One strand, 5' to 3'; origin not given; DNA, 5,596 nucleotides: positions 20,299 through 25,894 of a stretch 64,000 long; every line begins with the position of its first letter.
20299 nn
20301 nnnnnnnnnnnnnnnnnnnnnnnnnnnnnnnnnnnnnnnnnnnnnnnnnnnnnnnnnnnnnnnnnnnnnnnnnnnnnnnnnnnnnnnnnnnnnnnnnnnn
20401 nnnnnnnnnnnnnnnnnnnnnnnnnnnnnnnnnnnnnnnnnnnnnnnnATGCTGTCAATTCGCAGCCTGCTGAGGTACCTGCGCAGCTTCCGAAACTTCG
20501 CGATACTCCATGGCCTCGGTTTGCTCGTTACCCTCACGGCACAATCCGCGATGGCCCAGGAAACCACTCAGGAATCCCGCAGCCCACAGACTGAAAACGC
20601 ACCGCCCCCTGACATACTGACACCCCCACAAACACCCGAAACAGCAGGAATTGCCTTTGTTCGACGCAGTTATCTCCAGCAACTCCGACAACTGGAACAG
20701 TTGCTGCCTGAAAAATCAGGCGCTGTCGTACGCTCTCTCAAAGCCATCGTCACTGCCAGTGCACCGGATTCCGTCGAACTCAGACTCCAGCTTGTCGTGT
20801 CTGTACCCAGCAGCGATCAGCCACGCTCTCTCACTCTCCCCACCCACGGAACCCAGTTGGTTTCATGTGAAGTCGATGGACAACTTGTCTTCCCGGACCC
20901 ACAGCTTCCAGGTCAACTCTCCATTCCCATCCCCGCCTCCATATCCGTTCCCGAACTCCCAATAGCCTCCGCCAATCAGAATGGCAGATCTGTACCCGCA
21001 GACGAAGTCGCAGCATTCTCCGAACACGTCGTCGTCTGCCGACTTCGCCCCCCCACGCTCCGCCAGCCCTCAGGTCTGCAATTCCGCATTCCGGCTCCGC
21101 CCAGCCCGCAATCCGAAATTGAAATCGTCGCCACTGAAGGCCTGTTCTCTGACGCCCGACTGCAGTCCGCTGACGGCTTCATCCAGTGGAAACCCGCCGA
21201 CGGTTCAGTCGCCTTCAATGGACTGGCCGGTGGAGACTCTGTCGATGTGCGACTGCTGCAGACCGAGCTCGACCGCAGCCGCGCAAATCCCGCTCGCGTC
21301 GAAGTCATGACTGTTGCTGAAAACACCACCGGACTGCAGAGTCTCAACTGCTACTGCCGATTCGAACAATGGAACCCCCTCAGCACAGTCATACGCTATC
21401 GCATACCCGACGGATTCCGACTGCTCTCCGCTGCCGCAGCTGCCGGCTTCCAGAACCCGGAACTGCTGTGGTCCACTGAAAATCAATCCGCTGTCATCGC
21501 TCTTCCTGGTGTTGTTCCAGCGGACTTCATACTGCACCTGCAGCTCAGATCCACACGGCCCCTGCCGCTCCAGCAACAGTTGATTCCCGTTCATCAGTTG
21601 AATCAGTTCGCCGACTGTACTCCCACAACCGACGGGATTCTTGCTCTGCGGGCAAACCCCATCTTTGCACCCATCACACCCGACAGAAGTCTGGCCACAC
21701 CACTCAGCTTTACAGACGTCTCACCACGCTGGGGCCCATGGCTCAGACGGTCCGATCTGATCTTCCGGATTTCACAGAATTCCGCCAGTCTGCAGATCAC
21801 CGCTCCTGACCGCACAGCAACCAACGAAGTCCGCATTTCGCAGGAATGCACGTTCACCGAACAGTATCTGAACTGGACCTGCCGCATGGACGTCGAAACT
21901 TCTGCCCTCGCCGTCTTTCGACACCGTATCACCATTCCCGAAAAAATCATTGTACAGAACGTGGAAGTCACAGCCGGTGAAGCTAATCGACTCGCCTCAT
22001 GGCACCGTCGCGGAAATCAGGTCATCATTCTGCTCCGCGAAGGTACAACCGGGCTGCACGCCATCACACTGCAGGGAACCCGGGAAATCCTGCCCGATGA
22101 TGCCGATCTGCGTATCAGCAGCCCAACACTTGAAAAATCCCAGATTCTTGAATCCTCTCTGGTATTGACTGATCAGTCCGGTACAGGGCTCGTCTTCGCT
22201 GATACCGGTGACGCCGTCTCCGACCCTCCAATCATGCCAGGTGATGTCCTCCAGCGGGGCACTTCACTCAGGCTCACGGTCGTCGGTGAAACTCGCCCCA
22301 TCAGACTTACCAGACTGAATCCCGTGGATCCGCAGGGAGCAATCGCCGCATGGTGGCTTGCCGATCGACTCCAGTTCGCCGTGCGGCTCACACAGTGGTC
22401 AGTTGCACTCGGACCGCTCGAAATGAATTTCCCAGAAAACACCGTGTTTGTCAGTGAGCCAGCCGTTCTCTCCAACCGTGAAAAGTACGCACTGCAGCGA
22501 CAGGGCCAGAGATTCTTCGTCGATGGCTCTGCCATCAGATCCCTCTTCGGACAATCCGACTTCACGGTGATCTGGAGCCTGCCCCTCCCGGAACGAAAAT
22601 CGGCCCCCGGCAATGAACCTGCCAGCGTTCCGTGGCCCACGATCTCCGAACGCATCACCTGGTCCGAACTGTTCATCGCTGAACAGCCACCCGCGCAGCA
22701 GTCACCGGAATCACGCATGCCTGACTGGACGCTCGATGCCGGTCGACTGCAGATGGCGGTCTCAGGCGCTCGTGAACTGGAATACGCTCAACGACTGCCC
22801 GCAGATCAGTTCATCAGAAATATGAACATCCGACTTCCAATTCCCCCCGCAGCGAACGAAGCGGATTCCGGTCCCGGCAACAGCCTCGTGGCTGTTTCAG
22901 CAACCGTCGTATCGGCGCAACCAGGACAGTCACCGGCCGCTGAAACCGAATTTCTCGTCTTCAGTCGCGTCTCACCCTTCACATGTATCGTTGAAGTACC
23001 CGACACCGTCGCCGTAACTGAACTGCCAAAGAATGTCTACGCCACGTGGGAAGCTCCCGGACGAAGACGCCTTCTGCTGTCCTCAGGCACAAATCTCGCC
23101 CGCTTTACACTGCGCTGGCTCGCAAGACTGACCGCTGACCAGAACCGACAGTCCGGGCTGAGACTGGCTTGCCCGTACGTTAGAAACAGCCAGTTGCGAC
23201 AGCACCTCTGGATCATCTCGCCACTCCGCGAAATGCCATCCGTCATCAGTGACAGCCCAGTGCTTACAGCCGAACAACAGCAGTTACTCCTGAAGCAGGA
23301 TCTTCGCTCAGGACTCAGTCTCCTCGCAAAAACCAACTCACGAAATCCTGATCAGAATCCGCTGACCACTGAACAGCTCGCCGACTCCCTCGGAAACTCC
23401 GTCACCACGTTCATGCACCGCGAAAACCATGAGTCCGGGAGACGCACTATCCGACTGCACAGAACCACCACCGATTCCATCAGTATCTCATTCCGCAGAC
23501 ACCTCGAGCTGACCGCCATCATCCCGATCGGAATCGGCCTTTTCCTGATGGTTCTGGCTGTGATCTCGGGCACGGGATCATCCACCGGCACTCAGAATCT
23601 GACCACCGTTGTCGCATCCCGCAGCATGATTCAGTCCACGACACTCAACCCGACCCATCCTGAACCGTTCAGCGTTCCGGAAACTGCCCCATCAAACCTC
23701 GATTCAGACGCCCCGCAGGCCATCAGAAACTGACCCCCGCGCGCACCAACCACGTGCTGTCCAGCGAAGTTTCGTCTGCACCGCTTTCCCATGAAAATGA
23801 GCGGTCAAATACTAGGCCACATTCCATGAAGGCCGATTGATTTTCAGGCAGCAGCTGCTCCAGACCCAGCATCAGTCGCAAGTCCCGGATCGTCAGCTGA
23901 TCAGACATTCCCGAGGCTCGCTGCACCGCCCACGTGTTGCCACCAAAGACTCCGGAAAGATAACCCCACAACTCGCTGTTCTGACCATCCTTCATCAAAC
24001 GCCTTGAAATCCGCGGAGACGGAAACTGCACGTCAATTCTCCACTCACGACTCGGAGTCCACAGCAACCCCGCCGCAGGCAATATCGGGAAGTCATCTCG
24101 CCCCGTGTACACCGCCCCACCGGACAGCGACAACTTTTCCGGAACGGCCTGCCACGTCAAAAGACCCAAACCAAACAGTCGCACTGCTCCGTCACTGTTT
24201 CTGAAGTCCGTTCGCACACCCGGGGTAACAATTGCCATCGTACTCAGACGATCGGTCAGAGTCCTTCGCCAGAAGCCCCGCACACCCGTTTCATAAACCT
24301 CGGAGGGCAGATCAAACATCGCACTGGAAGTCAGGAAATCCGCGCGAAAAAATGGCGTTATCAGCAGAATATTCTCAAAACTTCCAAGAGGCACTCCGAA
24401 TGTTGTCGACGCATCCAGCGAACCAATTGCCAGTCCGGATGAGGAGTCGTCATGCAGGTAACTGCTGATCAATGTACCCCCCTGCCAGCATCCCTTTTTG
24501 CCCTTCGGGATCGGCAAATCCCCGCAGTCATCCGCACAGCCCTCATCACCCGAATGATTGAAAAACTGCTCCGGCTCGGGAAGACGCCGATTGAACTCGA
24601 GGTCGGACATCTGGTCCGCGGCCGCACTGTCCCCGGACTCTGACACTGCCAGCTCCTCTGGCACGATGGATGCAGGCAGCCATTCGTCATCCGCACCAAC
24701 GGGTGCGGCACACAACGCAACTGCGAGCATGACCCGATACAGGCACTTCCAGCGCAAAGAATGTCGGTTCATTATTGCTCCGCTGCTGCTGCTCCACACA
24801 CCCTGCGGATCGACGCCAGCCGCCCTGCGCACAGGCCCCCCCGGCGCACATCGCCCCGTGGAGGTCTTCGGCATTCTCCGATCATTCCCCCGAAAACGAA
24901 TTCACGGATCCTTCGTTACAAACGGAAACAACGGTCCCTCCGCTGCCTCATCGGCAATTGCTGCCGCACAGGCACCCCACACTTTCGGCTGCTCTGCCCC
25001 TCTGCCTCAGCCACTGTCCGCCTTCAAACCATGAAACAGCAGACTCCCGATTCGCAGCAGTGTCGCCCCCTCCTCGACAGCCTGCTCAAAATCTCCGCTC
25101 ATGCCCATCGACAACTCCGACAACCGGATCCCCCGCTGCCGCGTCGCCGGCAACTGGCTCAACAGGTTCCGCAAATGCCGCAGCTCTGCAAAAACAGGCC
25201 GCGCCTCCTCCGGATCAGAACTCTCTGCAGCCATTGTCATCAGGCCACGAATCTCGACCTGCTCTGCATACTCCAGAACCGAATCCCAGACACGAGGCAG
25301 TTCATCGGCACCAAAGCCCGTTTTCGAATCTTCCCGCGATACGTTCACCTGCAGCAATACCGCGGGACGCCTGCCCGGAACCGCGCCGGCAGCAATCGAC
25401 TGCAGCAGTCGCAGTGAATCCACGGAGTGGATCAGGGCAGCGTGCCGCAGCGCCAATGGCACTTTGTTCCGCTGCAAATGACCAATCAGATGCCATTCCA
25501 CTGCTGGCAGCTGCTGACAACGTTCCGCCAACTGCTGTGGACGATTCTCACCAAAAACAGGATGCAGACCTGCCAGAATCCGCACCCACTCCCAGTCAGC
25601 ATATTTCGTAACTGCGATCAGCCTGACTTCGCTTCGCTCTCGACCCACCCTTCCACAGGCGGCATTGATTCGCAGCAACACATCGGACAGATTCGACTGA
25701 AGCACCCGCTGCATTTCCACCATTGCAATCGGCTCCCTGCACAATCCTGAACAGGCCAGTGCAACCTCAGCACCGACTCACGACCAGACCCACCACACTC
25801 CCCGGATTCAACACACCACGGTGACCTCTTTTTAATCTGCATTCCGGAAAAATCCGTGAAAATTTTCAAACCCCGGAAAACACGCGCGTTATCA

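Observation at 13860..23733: Two coupled giant genes encoding three ~1100-aa units with the same plan and no nameable domain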

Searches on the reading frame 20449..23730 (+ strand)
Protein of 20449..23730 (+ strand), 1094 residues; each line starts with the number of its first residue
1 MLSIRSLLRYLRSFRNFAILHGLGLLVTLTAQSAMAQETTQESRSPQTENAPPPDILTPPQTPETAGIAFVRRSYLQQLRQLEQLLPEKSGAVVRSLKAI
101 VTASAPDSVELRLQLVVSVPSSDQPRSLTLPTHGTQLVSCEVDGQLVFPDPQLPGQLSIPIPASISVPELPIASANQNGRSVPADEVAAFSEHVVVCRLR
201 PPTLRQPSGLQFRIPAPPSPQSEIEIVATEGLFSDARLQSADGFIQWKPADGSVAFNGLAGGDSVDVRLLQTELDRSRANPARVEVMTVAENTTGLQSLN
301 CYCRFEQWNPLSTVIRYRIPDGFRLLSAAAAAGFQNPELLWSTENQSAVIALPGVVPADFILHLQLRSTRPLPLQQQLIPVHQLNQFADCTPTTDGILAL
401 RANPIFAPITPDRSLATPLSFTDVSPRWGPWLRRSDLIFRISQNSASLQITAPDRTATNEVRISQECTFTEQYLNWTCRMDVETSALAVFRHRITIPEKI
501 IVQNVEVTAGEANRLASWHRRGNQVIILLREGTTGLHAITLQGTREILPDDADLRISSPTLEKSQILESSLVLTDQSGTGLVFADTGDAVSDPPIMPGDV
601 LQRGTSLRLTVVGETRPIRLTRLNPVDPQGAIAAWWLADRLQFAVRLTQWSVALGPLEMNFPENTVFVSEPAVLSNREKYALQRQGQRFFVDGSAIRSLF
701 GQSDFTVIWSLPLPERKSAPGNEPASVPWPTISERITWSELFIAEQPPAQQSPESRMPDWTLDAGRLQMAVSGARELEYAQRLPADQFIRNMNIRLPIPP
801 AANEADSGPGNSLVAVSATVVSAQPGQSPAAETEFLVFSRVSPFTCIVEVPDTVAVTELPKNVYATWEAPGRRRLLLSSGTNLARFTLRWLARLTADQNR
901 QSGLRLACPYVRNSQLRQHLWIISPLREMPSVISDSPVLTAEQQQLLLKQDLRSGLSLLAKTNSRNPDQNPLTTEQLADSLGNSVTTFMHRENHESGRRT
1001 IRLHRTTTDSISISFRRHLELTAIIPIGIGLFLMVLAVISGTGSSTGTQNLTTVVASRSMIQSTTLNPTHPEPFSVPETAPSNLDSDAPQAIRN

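Call 45: predict_structure(alignment_id=A2)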
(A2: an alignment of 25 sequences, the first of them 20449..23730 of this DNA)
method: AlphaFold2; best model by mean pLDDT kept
length: 1094 residues; sequences in the alignment: 25
mean_pLDDT: 74.2   pTM: 0.42
mean pLDDT of the five models: 74.2, 73.8, 73.0, 71.6, 71.4
residues with pLDDT >= 90: 237; 70-90: 529; 50-70: 134; < 50: 194
segments of 3 or more residues with pLDDT < 50: 1-52, 54-69, 166-187, 273-278, 455-457, 717-720, 771-775, 802-811, 963-970, 1020-1023, 1040-1094
pLDDT, mean of each block of 10 residues (from residue 1): 42 40 39 27 31 46 43 61 53 88 83 91 82 85 89 79 59 38 47 91 78 87 88 83 81 83 80 48 88 85 87 85 91 77 88 79 92 83 86 86 60 79 87 86 81 58 92 92 72 89 91 88 90 84 90 87 81 88 89 86 90 83 85 81 90 87 84 83 88 76 88 61 78 90 67 74 69 58 85 79 41 84 85 89 78 87 75 79 88 67 81 88 75 81 90 83 45 81 86 63 88 69 57 56 29 29 30 34 29 32
secondary structure, 60 per line:
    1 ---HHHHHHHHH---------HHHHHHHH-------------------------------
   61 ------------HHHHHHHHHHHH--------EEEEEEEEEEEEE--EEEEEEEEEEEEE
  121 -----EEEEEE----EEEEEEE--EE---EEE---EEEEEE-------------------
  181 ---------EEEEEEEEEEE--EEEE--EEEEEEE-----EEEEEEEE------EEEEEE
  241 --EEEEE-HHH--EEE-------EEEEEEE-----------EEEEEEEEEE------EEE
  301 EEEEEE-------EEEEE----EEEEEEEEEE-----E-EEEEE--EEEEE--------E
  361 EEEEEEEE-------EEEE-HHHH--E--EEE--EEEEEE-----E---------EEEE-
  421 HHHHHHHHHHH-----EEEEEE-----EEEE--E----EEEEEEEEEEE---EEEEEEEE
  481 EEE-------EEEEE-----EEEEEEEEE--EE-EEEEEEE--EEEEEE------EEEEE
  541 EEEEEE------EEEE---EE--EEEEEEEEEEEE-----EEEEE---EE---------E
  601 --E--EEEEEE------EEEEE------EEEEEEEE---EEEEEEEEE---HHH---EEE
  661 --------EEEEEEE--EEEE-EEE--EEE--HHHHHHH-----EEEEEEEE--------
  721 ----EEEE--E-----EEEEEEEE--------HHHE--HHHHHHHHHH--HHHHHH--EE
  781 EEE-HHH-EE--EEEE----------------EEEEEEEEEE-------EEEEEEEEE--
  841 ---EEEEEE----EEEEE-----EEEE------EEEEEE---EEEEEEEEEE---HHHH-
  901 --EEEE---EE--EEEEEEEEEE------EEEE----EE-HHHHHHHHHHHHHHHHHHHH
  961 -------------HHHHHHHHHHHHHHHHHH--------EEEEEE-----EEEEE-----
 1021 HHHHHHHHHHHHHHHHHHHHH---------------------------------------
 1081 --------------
elements in order (helices of 4 or more, strands of 3 or more residues): H4-12 H22-29 H73-84 E93-105 E108-120 E126-131 E136-142 E150-152 E156-161 E190-200 E203-206 E209-215 E221-228 E235-240 E243-247 E254-256 E264-270 E282-291 E298-306 E314-318 E323-332 E340-344 E347-351 E360-368 E376-379 H381-384 E390-392 E395-400 E416-419 H421-431 E437-442 E448-451 E459-469 E473-483 E491-495 E501-509 E515-521 E524-529 E536-546 E553-556 E564-575 E581-585 E606-611 E618-622 E629-636 E640-648 E658-660 E669-675 E678-681 E683-685 E688-690 H693-699 E705-712 E725-728 E737-744 H759-768 H771-776 E779-783 E793-796 E813-822 E830-838 E844-849 E854-858 E864-867 E874-879 E883-892 H896-899 E903-906 E914-923 E930-933 H941-960 H974-991 E1000-1005 E1011-1015 H1021-1041
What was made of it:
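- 23509..23730 (+): Unit 3 single TM helix (res 2072-2092) and low-complexity cytoplasmic tail. AF2 helix at local residues 1021-1041 (call 45).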

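Call 47: fold_search(model_id=the predicted structure, library=pdb)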
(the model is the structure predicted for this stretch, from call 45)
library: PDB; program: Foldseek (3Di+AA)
matches with E <= 10: 1078; with E <= 0.001: 39
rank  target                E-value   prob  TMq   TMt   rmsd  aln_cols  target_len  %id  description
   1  6ezn_A                9.8e-09  1.00  0.15  0.31  14.9       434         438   10  Cryo-EM structure of the yeast oligosaccharyltransferase (OST) complex (released 2018-01-17)
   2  6s7t_E                2.4e-08  1.00  0.15  0.33  14.2       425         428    8  Cryo-EM structure of human oligosaccharyltransferase complex OST-B (released 2019-12-18)
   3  7oci_A                1.4e-07  1.00  0.14  0.28  15.4       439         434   10  Cryo-EM structure of yeast Ost6p containing oligosaccharyltransferase complex (released 2022-02-16)
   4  8b6l_O                2.4e-07  1.00  0.15  0.25  14.6       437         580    8  Subtomogram average of the human Sec61-TRAP-OSTA-translocon (released 2022-12-07)
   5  6c26_1                1.5e-06  1.00  0.13  0.28  14.3       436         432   10  The Cryo-EM structure of a eukaryotic oligosaccharyl transferase complex (released 2018-01-31)
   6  6s7o_E                1.7e-06  1.00  0.15  0.26  14.3       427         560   10  Cryo-EM structure of human oligosaccharyltransferase complex OST-A (released 2019-12-18)
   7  3fcs_A                2.4e-06  1.00  0.10  0.12  19.3       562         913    9  Structure of complete ectodomain of integrin aIIBb3 (released 2009-01-20)
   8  8pn9_E                4.9e-06  1.00  0.15  0.27  14.1       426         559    8  Structure of human oligosaccharyltransferase OST-A complex bound to NGI-1 (released 2024-05-08)
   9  6avu_A                6.2e-06  0.90  0.10  0.11  24.9       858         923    7  Human alpha-V beta-3 Integrin (open conformation) in complex with the therapeutic antibody LM609 (released 2017-11-01)
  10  7nxd_A                1.6e-05  0.85  0.08  0.10  25.5       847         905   10  Cryo-EM structure of human integrin alpha5beta1 in the half-bent conformation (released 2021-08-25)
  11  4g1e_A                1.6e-05  0.57  0.08  0.08  30.6      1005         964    6  Crystal structure of integrin alpha V beta 3 with coil-coiled tag. (released 2012-12-12)
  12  4cak_A                1.7e-05  0.96  0.09  0.11  25.6       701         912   10  Three-dimensional reconstruction of intact human integrin alphaIIbbeta3 in a phospholipid bilayer nanodisc (released 2013-10-30)
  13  9iuj_A                4.0e-05  0.63  0.09  0.12  34.3       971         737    9  Integrin alpha-v beta-3 in complex with rhodostomin (released 2025-07-30)
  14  6avr_A                4.4e-05  0.60  0.08  0.09  25.5       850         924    7  Human alpha-V beta-3 Integrin (intermediate conformation) in complex with the therapeutic antibody LM609 (released 2017-11-01)
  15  4neh_A                5.6e-05  0.47  0.08  0.08  31.7       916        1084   10  An internal ligand-bound, metastable state of a leukocyte integrin, aXb2 (released 2014-01-15)
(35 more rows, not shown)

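Call 92: search_solved_structures(query=A2, max_evalue=10)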
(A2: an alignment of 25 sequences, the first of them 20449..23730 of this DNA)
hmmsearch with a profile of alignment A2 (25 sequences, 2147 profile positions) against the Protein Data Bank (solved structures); distinct sequences matched with E-value up to 10: 4.
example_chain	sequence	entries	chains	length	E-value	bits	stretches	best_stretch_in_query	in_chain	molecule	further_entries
9vgj_A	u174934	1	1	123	0.046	13.8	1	619-703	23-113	AlBeta86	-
1wpa_A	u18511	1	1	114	2.3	8.2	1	1980-2050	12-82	Occludin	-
3akf_A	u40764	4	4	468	2.4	8.1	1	141-172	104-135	Putative secreted alpha L-arabinofuranosidase II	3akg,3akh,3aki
3g7c_A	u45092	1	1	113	2.7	7.9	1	1980-2049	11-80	Occludin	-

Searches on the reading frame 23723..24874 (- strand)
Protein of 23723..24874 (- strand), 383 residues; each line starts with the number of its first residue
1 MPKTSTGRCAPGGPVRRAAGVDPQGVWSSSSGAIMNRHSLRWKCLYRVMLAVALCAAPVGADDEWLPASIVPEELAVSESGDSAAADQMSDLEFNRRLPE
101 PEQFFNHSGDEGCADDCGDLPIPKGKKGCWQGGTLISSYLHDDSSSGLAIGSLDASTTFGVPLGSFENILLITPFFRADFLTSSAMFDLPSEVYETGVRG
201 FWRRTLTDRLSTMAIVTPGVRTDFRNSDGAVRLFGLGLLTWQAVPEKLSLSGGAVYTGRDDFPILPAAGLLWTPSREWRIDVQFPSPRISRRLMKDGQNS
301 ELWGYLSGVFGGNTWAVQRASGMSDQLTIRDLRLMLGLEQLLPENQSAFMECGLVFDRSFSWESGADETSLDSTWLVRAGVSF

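Call 10: search_protein_families(library=pfam, proteins=[window:23723-24874:-], max_evalue=0.001)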
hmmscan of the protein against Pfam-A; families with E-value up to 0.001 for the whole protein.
window:23723-24874:- (383 aa): 1 family
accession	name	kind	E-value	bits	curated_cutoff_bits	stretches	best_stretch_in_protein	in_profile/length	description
PF19783.5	DUF6268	-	7.5e-07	28.9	22.8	1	189-361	78-248/279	Domain of unknown function (DUF6268)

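Call 61: search_protein_families(library=ncbifam, proteins=[window:23723-24874:-], max_evalue=0.001)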
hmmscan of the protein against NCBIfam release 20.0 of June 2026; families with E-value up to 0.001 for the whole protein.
window:23723-24874:- (383 aa): 0 families

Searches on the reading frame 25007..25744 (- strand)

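Call 55: search_protein_families(library=pfam, proteins=[window:25007-25744:-], max_evalue=0.01)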
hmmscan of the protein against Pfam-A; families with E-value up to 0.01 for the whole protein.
window:25007-25744:- (245 aa): 1 family
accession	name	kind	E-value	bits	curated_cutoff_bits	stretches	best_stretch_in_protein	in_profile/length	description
PF01168.26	Ala_racemase_N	-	5.1e-17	62.7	24.1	1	57-237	40-216/220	Alanine racemase, N-terminal domain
